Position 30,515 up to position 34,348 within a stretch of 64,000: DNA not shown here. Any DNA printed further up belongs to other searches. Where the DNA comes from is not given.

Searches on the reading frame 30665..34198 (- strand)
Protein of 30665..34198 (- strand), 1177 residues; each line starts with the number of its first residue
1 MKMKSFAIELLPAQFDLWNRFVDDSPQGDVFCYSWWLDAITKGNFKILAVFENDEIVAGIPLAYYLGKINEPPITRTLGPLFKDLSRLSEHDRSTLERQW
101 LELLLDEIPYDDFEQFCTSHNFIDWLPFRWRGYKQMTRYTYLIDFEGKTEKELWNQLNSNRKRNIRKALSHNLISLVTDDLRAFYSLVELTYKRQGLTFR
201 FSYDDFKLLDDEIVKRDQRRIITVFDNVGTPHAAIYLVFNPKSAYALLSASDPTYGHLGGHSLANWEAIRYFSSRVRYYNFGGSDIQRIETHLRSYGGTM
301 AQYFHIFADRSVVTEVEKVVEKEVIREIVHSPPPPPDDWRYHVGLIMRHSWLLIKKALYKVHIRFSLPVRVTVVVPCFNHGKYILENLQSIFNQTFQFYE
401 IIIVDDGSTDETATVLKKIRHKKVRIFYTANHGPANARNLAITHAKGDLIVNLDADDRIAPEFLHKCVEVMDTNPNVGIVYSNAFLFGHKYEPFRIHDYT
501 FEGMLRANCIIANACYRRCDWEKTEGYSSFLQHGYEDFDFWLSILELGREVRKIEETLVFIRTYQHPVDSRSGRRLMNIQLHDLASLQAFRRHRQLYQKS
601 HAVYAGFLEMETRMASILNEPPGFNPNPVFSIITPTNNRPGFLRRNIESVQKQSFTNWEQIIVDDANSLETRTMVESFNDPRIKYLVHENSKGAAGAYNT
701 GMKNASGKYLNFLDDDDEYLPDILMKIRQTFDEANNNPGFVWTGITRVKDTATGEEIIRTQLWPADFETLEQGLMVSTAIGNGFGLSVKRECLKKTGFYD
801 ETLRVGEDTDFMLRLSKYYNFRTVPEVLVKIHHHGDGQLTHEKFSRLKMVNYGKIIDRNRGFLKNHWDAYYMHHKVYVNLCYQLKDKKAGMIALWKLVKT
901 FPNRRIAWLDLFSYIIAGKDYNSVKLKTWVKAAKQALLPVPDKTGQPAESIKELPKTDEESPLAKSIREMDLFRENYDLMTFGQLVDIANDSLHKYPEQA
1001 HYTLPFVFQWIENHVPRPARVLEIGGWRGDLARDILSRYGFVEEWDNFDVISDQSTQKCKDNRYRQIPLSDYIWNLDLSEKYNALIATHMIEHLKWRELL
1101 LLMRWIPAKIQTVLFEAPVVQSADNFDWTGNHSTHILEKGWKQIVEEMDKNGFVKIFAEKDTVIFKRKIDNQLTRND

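Call 11: search_protein_families(library=pfam, proteins=[window:30665-34198:-], max_evalue=0.001)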
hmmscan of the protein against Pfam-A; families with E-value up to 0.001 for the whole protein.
window:30665-34198:- (1177 aa): 7 families
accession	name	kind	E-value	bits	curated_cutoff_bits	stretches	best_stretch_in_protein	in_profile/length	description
PF00535.33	Glycos_transf_2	-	1.2e-63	214.4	23.3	2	372-497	1-129/168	Glycosyl transferase family 2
PF10111.15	Glyco_tranf_2_2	-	1.4e-30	107.2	27.3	2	372-557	1-212/276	Glycosyltransferase like family 2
PF13641.12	Glyco_tranf_2_3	-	6.8e-22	79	27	2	370-480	2-119/230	Glycosyltransferase like family 2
PF13632.12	Glyco_trans_2_3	-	2.4e-12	47.5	27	1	450-560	2-122/198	Glycosyl transferase family group 2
PF02388.22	FemAB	-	3.5e-11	43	24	1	136-200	149-215/406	FemAB family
PF13480.13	Acetyltransf_6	-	2.8e-08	34.5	22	1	162-285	8-138/143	Acetyltransferase (GNAT) domain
PF13704.12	Glyco_tranf_2_4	-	3.6e-05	24.6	27.5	1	383-457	6-82/98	Glycosyl transferase family 2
